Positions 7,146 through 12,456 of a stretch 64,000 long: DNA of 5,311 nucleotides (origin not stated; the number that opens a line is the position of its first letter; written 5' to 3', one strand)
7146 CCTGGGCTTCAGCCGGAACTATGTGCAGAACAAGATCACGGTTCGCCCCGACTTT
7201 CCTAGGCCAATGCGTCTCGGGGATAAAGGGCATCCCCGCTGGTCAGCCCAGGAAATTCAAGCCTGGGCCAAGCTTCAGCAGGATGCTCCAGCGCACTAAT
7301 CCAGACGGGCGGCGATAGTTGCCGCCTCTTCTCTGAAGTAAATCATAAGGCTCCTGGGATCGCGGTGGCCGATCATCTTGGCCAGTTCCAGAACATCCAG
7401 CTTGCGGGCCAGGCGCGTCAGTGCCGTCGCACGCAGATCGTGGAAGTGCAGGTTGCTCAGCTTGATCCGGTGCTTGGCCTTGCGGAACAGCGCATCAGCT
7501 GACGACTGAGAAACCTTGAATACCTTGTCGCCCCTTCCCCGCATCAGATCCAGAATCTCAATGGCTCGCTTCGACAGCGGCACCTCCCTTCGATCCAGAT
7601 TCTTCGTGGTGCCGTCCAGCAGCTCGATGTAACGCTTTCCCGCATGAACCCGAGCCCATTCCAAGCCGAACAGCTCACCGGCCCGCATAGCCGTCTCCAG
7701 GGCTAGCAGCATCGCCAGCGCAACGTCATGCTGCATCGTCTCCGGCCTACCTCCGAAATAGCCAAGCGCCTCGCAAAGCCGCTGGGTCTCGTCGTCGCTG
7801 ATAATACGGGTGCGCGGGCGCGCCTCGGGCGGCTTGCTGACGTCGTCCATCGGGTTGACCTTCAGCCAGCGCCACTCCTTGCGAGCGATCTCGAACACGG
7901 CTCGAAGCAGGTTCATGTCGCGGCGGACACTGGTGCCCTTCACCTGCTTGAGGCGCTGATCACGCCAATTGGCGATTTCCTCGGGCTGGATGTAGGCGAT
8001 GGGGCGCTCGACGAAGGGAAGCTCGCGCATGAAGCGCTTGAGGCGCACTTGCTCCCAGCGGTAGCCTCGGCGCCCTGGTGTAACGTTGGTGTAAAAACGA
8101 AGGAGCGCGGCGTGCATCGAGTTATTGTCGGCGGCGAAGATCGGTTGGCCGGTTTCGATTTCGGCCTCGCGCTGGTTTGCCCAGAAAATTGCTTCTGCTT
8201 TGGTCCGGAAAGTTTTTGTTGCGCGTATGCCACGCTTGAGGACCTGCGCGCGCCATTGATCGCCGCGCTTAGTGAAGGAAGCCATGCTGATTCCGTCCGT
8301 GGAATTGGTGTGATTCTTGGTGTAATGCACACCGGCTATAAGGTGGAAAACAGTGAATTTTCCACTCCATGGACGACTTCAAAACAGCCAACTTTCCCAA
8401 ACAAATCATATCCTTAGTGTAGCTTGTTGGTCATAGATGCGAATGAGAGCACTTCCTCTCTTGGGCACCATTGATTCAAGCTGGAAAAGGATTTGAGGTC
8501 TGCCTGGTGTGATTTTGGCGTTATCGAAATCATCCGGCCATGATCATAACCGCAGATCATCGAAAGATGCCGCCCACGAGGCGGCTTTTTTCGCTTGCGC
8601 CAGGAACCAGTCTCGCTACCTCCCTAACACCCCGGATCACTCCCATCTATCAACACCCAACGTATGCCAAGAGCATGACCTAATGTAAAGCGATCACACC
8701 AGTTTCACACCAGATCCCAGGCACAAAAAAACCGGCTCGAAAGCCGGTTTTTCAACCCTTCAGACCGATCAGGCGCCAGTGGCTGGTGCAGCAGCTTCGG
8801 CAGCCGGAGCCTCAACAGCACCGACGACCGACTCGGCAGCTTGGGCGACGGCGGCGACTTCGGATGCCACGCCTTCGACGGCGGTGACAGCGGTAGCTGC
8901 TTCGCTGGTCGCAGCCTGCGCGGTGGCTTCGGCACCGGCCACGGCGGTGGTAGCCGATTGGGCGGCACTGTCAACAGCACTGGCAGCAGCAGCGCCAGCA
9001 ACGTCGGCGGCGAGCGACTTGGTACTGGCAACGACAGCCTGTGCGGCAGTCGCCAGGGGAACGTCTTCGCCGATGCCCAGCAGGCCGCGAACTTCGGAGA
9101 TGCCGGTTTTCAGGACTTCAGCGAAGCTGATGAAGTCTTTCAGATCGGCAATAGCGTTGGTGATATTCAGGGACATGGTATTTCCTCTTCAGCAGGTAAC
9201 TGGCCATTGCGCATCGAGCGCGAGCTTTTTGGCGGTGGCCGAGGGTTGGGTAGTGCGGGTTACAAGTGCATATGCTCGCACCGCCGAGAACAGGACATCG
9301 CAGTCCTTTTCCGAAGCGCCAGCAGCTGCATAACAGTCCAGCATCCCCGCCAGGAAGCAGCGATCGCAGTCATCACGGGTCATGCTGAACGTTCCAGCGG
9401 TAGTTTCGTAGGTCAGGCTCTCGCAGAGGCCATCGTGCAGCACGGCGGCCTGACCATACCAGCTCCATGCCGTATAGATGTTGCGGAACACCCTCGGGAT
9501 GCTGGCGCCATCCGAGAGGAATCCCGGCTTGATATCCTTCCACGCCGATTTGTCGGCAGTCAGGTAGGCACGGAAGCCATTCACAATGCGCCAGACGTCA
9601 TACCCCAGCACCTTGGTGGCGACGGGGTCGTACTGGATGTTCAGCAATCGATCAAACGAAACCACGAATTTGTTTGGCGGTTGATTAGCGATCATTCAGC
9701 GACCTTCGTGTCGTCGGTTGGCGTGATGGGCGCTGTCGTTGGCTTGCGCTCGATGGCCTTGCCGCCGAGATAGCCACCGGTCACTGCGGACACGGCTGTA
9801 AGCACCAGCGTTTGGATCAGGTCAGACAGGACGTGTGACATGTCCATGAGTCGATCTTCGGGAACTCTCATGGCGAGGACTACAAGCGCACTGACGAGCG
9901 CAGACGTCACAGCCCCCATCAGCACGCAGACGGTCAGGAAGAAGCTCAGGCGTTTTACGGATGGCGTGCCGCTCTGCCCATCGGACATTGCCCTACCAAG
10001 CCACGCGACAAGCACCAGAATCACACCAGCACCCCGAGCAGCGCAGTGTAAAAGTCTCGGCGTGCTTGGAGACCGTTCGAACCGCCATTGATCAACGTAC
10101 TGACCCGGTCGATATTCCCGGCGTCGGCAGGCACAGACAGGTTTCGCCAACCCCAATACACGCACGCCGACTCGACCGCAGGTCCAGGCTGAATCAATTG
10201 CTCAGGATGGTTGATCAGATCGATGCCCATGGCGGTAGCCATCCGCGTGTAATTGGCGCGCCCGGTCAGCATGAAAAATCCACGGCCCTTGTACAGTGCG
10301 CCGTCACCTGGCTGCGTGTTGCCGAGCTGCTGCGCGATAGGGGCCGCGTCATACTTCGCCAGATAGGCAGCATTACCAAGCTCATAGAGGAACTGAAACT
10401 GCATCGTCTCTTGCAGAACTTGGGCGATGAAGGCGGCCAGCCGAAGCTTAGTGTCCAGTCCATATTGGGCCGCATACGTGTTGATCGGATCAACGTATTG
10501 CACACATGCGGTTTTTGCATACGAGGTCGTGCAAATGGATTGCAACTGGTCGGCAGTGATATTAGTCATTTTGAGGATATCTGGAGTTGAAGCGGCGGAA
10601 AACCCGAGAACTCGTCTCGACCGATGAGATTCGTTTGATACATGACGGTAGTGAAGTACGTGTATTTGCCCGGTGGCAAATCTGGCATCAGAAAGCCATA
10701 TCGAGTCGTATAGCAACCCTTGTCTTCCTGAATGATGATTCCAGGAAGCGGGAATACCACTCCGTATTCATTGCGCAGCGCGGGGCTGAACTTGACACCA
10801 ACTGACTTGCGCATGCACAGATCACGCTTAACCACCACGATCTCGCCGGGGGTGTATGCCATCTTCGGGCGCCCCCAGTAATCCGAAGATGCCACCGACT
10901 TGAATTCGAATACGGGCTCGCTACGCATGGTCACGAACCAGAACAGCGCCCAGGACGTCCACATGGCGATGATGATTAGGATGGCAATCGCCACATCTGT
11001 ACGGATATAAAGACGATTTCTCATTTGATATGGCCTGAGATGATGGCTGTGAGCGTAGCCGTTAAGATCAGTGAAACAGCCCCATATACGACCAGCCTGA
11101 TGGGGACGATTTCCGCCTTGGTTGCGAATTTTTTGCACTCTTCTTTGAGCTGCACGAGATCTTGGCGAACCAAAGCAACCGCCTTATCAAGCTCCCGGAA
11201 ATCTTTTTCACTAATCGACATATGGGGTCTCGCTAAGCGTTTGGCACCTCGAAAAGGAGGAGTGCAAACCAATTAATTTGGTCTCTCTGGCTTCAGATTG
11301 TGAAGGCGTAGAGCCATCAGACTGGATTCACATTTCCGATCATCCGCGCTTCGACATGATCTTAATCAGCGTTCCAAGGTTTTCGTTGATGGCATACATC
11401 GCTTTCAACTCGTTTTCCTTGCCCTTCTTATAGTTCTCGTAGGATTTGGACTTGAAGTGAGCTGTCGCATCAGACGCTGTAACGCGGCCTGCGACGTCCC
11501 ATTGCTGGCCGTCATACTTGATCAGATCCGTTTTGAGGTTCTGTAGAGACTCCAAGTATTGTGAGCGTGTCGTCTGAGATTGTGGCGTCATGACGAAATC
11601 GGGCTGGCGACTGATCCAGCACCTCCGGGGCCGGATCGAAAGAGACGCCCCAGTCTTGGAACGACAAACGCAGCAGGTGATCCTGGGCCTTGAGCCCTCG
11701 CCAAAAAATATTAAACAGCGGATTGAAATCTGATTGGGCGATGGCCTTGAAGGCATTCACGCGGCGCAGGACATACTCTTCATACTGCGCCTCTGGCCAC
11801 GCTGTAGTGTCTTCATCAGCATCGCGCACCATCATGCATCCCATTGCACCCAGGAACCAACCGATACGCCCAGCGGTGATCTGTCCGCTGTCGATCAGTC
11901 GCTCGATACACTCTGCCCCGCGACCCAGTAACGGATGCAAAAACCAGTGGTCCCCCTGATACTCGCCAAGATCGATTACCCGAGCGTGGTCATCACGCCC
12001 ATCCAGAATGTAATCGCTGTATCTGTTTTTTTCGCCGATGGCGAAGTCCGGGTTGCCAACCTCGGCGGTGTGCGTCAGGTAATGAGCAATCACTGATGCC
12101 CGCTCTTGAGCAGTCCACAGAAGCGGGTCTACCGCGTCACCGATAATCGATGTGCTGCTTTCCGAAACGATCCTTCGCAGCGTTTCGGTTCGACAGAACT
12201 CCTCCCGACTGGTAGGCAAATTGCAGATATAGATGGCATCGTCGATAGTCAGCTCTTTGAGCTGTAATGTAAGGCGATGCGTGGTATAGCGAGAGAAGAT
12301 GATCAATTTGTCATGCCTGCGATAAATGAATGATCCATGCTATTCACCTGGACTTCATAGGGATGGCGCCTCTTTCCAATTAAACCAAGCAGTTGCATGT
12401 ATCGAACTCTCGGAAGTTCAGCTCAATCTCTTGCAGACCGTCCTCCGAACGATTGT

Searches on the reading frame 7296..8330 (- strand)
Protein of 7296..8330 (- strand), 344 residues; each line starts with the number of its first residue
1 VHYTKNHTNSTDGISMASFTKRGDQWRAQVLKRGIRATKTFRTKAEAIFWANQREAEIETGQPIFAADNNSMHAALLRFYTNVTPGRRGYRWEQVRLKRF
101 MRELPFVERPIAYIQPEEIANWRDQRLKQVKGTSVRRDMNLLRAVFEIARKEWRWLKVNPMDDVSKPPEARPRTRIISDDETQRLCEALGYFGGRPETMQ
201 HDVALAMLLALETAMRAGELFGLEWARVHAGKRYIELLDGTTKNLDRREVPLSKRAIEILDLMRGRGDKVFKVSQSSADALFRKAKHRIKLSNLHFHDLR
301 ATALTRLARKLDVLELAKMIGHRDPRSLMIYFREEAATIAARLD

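Call 79: search_protein_families(library=phrogs, proteins=[window:7296-8330:-], max_evalue=0.001)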
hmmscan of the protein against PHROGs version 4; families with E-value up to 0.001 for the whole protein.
window:7296-8330:- (344 aa): 6 families
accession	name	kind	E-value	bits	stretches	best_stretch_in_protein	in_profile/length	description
phrog_1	-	integration and excision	7.6e-51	175.1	1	18-331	116-432/611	integrase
phrog_216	-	integration and excision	1.3e-30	107.5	1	132-339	11-229/301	integrase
phrog_22184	-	unknown function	4.4e-05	24.1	1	14-235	10-241/254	-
phrog_4578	-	DNA, RNA and nucleotide metabolism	0.00057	20.8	0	5-59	60-115/130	HNH endonuclease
phrog_37709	-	unknown function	0.0006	20.8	0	138-233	24-107/116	-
phrog_25190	-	integration and excision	0.00098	20.4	0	255-328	8-82/109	integrase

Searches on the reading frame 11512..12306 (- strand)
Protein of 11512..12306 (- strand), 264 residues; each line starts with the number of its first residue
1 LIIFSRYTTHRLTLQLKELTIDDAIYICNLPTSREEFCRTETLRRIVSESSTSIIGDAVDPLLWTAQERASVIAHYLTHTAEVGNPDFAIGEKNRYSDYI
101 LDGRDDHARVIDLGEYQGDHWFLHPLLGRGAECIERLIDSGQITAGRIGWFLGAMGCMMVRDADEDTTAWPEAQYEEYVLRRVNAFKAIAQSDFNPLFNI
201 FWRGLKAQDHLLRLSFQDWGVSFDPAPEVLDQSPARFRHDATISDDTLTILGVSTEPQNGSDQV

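Call 8: search_protein_families(library=phrogs, proteins=[window:11512-12306:-], max_evalue=0.001)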
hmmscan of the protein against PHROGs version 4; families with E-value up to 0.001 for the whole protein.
window:11512-12306:- (264 aa): 2 families
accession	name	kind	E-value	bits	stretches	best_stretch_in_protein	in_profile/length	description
phrog_6830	-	unknown function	4.3e-35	122.6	1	1-245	1-227/241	-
phrog_1854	-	head and packaging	9.6e-05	22.3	1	13-83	15-79/276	PmgB-like head morphogenesis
